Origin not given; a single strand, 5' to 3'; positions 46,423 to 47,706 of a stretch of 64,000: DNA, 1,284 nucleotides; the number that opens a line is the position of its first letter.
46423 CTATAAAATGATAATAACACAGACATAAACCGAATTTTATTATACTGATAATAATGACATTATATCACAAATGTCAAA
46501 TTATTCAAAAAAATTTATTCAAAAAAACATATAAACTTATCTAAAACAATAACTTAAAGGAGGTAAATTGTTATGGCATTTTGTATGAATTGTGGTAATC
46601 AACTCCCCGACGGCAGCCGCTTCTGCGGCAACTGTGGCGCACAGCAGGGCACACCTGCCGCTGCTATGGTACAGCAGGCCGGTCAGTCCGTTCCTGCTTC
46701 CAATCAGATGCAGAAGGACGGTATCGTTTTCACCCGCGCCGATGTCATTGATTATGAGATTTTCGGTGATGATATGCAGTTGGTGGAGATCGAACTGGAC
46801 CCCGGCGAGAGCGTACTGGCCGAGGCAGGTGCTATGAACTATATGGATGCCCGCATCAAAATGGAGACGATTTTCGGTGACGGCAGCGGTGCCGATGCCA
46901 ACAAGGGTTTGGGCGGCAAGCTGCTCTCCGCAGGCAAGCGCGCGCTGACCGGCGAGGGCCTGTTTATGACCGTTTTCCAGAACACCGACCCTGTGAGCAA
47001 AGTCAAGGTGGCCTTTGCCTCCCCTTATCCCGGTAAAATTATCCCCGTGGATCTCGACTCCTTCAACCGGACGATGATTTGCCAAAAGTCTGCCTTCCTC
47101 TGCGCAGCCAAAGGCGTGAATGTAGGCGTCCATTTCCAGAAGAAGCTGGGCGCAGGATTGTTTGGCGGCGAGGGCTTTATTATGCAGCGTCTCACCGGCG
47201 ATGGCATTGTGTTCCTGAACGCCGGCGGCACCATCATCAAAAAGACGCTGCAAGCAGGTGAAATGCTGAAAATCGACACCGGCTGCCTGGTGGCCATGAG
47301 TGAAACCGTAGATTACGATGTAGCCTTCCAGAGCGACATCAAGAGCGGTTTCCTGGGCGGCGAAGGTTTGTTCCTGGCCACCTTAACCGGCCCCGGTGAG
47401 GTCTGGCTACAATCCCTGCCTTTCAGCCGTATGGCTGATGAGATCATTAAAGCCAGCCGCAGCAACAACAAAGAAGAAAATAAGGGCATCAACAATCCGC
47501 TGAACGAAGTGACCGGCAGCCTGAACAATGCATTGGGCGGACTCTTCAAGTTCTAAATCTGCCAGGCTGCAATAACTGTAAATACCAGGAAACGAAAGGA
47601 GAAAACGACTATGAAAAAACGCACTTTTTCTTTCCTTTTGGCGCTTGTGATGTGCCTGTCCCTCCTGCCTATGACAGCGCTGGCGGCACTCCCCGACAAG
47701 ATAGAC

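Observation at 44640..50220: AT-richer accessory segment between the rib operon and pyrB: membrane-LuxR regulator + zinc-ribbon AIM24-family protein + SLH-domain protein + two lipoproteins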

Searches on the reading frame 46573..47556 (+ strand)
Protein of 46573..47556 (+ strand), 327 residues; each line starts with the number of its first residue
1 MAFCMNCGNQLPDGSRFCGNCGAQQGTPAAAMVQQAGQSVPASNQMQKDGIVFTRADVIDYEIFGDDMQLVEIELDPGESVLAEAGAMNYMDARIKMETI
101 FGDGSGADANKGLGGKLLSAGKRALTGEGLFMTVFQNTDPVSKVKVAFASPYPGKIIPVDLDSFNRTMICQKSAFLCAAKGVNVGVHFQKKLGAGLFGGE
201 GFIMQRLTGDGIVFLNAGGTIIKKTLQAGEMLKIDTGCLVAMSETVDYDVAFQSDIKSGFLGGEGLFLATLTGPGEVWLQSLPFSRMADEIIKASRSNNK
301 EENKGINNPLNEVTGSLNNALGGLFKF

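Call 5: search_protein_families(library=pfam, proteins=[window:46573-47556:+], max_evalue=0.01)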
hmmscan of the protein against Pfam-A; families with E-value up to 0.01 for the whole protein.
window:46573-47556:+ (327 aa): 4 families
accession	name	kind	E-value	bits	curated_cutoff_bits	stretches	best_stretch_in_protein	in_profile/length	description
PF01987.23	AIM24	-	1.8e-74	250.3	25.7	1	61-282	1-205/205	Mitochondrial biogenesis AIM24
PF13240.11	Zn_Ribbon_1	-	1.8e-08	34.4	25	1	3-23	1-21/23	zinc-ribbon domain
PF12773.13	DZR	-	0.00013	22.5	27.3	1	4-24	1-21/45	Double zinc ribbon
PF13248.11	Zn_ribbon_3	-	0.0027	17.5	27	1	4-23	5-24/26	zinc-ribbon domain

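Call 6: search_protein_families(library=ncbifam, proteins=[window:46573-47556:+], max_evalue=0.01)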
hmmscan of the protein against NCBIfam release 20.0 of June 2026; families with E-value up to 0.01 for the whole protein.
window:46573-47556:+ (327 aa): 1 family
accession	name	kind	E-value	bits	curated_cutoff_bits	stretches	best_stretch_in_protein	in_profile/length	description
TIGR00266.1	TIGR00266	hypoth_equivalog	1.3e-33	116.4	96.6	1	60-282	2-205/222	TIGR00266 family protein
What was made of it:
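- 46573..47556 (+): ZnR-AIM24 protein (327 aa): N-terminal CxxC-x10-CxxC zinc ribbon, AIM24/TIGR00266 core, and a C-terminal ........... tail (possible amphipathic membrane anchor; inferred). calls 5, 6.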

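Call 13: find_encoding_contigs(protein=window:46573-47556:+, flank=10000, max_places=8)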
Protein window:46573-47556:+ (327 aa): 4 contigs read that carry it; 2 places shown.
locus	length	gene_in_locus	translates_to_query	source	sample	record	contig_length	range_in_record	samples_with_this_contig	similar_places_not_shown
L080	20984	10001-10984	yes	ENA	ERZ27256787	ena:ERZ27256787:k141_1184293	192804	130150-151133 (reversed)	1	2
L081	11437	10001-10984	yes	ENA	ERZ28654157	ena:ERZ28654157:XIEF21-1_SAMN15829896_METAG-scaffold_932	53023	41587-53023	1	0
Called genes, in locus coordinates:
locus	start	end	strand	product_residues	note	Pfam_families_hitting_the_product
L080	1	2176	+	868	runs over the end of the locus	PF00521:DNA_topoisoIV, PF03989:DNA_gyraseA_C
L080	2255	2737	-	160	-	PF00080:Sod_Cu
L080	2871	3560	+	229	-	PF01048:PNP_UDP_1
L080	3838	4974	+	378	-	PF00383:dCMP_cyt_deam_1, PF14437:MafB19-deam, PF01872:RibD_C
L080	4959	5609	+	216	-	PF00677:Lum_binding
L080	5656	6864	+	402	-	PF00926:DHBP_synthase, PF00925:GTP_cyclohydro2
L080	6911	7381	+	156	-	PF00885:DMRL_synthase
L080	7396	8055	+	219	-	PF00702:Hydrolase, PF12710:HAD, PF13419:HAD_2, PF13242:Hydrolase_like (weak)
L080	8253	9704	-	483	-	PF00196:GerE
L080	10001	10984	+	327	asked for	PF13240:Zn_Ribbon_1, PF01987:AIM24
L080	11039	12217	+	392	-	PF00395:SLH (weak)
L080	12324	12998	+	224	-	-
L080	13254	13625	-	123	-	-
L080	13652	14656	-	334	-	PF02729:OTCace_N, PF00185:OTCace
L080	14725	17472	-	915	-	PF00133:tRNA-synt_1, PF09334:tRNA-synt_1g, PF13603:tRNA-synt_1_2 (faint), PF01406:tRNA-synt_1e (weak), PF08264:Anticodon_1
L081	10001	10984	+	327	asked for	PF13240:Zn_Ribbon_1, PF01987:AIM24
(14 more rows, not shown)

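Call 18: find_homologous_proteins(query=window:46573-47556:+, max_evalue=0.00001)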
Query window:46573-47556:+ (327 aa): 8000 proteins with E <= 0.00001 among 8000 candidates; the best 120 are listed.
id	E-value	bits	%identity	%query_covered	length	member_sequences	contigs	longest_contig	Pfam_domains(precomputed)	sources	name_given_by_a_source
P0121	2.3e-213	725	100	100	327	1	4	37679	PF01987.24,PF13240.12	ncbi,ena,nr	ncbi:MAG: TIGR00266 family protein [Firmicutes bacterium]|nr:TIGR00266 family protein [Bacillota bac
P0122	6.2e-213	724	100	100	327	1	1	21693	PF01987.24,PF13240.12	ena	-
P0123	4.7e-200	681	94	100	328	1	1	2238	PF01987.24,PF13240.12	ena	-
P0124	1.3e-199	680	93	100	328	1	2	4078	PF01987.24,PF13240.12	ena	-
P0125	3.4e-199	679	93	100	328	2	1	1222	PF01987.24,PF13240.12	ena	-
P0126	3.5e-199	679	93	100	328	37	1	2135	PF01987.24,PF13240.12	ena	-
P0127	8.5e-199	677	93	100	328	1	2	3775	PF01987.24,PF13240.12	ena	-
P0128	1.1e-198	677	93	100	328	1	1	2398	PF01987.24,PF13240.12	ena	-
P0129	3.1e-198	675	92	100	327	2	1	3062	PF01987.24,PF13240.12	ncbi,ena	-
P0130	3.2e-198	675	92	100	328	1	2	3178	PF01987.24,PF13240.12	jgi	-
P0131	5.1e-198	675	93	100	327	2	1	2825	PF01987.24,PF13240.12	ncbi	-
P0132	7.1e-198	674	93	96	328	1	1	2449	PF01987.24,PF13240.12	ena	-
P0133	8.3e-198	674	92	100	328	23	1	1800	PF01987.24,PF13240.12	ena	-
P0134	8.5e-198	674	93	100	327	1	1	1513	PF01987.24,PF13240.12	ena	-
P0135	1.0e-197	674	94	96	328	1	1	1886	PF01987.24,PF13240.12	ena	-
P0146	2.5e-196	669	93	100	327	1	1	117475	PF01987.24,PF13240.12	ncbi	-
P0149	3.3e-196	669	93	96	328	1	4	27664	PF01987.24,PF13240.12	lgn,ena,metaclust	metaclust:\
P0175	2.1e-189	646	90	96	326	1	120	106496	PF01987.24,PF13240.12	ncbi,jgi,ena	-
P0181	5.5e-189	645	89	96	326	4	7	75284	PF01987.24,PF13240.12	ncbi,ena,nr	ncbi:MAG: TIGR00266 family protein [Oscillospiraceae bacterium]|nr:TIGR00266 family protein [Oscillo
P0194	4.5e-187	639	90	95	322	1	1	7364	PF01987.24,PF13240.12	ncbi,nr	ncbi:MAG: TIGR00266 family protein [Oscillospiraceae bacterium]|nr:TIGR00266 family protein [Oscillo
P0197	1.9e-186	637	90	95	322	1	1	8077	PF01987.24,PF13240.12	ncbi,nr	ncbi:MAG: TIGR00266 family protein [Oscillospiraceae bacterium]|nr:TIGR00266 family protein [Oscillo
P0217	3.5e-178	610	84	100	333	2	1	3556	PF01987.24,PF13240.12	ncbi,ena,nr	ncbi:MAG: TIGR00266 family protein [Clostridia bacterium]|nr:TIGR00266 family protein [Clostridia ba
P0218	4.3e-178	609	85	100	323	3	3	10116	PF01987.24,PF13240.12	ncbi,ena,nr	ncbi:MAG: TIGR00266 family protein [Peptococcaceae bacterium]|nr:TIGR00266 family protein [Peptococc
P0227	3.1e-175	600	83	100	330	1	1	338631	PF01987.24,PF13240.12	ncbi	-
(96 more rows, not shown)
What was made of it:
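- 46573..47556 (+): More than 8000 homologues, the top 120 at 79-100% identity (call 18).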

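Call 19: find_encoding_contigs(protein=P0146, flank=8000, max_places=2)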
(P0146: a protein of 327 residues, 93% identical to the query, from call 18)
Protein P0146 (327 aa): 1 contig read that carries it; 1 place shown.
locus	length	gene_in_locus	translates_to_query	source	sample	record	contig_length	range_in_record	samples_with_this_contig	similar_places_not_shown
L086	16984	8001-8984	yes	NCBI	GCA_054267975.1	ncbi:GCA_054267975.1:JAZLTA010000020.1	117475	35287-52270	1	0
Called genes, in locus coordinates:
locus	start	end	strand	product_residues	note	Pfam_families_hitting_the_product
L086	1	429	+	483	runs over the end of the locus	PF00070:Pyr_redox (faint), PF01266:DAO, PF07992:Pyr_redox_2 (faint), PF13450:NAD_binding_8 (faint), PF13738:Pyr_redox_3 (faint), PF04324:Fer2_BFD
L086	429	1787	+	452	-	PF00890:FAD_binding_2 (weak), PF01266:DAO (weak), PF03486:HI0933_like (weak), PF07992:Pyr_redox_2, PF12831:FAD_oxidored, PF13450:NAD_binding_8 (weak), PF13738:Pyr_redox_3, PF07892:DUF1667, +2 more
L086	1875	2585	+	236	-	PF02308:MgtC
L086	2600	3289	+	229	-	PF02308:MgtC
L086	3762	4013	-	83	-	PF12844:HTH_19 (weak)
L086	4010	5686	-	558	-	PF00196:GerE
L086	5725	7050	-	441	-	PF13416:SBP_bac_8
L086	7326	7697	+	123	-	PF13240:Zn_Ribbon_1 (weak)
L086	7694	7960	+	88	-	PF17032:Zn_ribbon_15 (faint), PF13248:Zn_ribbon_3 (faint), PF12773:DZR, PF13240:Zn_Ribbon_1 (faint)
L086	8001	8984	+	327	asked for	PF13240:Zn_Ribbon_1, PF01987:AIM24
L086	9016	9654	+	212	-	-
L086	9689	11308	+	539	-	PF00395:SLH (faint)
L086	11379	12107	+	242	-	-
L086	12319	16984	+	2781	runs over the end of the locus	-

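Call 20: find_encoding_contigs(protein=P0175, flank=8000, max_places=3)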
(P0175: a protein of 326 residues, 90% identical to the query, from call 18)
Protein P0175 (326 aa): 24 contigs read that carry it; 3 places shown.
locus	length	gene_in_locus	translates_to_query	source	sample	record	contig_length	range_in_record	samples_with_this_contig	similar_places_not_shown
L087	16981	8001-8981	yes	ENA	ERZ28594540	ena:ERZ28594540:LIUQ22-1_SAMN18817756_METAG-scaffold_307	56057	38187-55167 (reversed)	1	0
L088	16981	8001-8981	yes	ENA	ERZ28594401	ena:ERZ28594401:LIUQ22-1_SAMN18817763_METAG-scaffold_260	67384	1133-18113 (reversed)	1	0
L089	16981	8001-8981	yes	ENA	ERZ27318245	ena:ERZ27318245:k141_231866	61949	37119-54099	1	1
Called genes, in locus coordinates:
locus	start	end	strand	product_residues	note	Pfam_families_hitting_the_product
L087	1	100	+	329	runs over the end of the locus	?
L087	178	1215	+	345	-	PF13407:Peripla_BP_4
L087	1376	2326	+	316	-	PF03358:FMN_red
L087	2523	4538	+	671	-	PF00724:Oxidored_FMN, PF00890:FAD_binding_2, PF01266:DAO (weak), PF07992:Pyr_redox_2, PF12831:FAD_oxidored, PF13450:NAD_binding_8, PF13738:Pyr_redox_3, PF00070:Pyr_redox, +3 more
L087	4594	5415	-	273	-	PF01522:Polysacc_deac_1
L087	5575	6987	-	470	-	PF00196:GerE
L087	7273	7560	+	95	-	PF00196:GerE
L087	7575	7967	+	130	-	PF13240:Zn_Ribbon_1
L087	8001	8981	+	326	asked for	PF13240:Zn_Ribbon_1, PF01987:AIM24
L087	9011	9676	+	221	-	-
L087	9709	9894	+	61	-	-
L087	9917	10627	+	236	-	-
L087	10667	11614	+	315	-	-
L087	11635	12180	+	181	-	-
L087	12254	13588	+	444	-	-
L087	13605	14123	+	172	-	-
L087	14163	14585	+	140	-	-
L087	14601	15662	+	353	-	PF13240:Zn_Ribbon_1 (weak)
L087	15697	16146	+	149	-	PF13240:Zn_Ribbon_1 (weak), PF09685:MamF_MmsF (weak)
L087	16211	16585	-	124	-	PF01880:Desulfoferrodox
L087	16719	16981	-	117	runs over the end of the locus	-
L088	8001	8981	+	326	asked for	PF13240:Zn_Ribbon_1, PF01987:AIM24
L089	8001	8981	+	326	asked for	PF13240:Zn_Ribbon_1, PF01987:AIM24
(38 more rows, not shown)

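Call 21: find_encoding_contigs(protein=P0227, flank=8000, max_places=2)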
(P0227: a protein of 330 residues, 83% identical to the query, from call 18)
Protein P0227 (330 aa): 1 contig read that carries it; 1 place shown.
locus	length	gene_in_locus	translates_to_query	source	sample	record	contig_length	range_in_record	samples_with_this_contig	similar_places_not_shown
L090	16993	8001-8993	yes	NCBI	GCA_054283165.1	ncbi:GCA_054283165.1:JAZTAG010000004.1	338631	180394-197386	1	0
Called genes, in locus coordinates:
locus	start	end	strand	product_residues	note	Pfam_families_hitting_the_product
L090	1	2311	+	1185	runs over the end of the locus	PF00580:UvrD-helicase, PF01443:Viral_helicase1 (faint), PF13245:AAA_19, PF13361:UvrD_C, PF13538:UvrD_C_2 (faint), PF12705:PDDEXK_1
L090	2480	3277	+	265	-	PF12146:Hydrolase_4, PF00561:Abhydrolase_1, PF12697:Abhydrolase_6, PF03096:Ndr (weak)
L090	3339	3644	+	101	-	-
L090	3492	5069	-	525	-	PF08281:Sigma70_r4_2 (weak), PF00196:GerE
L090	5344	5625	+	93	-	PF00196:GerE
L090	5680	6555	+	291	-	PF24460:DUF7575 (faint), PF12773:DZR, PF13240:Zn_Ribbon_1 (weak)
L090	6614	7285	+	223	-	-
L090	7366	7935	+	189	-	PF13240:Zn_Ribbon_1 (faint)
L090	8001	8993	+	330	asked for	PF13240:Zn_Ribbon_1, PF01987:AIM24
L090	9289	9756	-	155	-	-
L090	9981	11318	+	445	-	PF05496:RuvB_N, PF00004:AAA, PF01443:Viral_helicase1 (weak), PF13173:AAA_14 (faint), PF16193:AAA_assoc_2, PF12002:MgsA_C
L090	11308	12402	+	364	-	PF02540:NAD_synthase, PF03054:tRNA_Me_trans, PF20259:tRNA_Me_trans_M, PF20258:tRNA_Me_trans_C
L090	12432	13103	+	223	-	PF01222:ERG4_ERG24, PF04140:ICMT, PF04191:PEMT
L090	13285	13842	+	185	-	PF04542:Sigma70_r2, PF08281:Sigma70_r4_2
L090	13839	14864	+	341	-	-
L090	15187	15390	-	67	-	-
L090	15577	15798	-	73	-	-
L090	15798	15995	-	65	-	-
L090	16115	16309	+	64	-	-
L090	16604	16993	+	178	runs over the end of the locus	PF01944:SpoIIM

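Call 33: find_related_loci(query=window:46573-47556:+, collection=metagenome_contigs, flank=8000)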
Query window:46573-47556:+ (327 aa) in metagenome_contigs; peptide patterns used: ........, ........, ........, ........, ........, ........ (x = any residue, [..] = any of these).
417 stretches matched a pattern; 345 encode a relative of the query (tblastn E <= 1e-3); the best 80 are kept; 80 distinct loci.
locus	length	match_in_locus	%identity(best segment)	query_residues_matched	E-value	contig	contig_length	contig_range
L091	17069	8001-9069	93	1-314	0e+0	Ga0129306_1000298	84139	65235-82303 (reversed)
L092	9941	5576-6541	80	1-326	3e-172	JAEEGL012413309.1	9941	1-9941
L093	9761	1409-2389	76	1-327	1e-156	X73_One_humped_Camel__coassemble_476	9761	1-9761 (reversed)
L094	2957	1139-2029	66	1-314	4e-138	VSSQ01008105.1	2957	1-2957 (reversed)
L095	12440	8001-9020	60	1-326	2e-129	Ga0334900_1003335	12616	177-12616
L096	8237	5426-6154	66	48-291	2e-104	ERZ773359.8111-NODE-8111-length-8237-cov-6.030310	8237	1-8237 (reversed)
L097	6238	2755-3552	57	50-323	2e-98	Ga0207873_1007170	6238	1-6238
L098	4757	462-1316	55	18-295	8e-98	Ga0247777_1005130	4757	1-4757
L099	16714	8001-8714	61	57-295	1e-96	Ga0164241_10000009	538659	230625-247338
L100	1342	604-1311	61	57-295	1e-103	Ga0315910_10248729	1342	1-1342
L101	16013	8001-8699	61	57-292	7e-96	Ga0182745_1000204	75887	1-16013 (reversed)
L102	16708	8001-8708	62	57-295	3e-96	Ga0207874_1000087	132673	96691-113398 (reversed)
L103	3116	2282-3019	59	47-295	9e-98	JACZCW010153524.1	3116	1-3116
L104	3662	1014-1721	62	57-295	6e-97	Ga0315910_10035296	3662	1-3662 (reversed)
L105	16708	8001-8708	62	57-295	3e-96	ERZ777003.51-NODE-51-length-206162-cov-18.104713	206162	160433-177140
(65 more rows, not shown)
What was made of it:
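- AIM24 is a very widespread, highly conserved protein found in many contexts (calls 18, 33).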
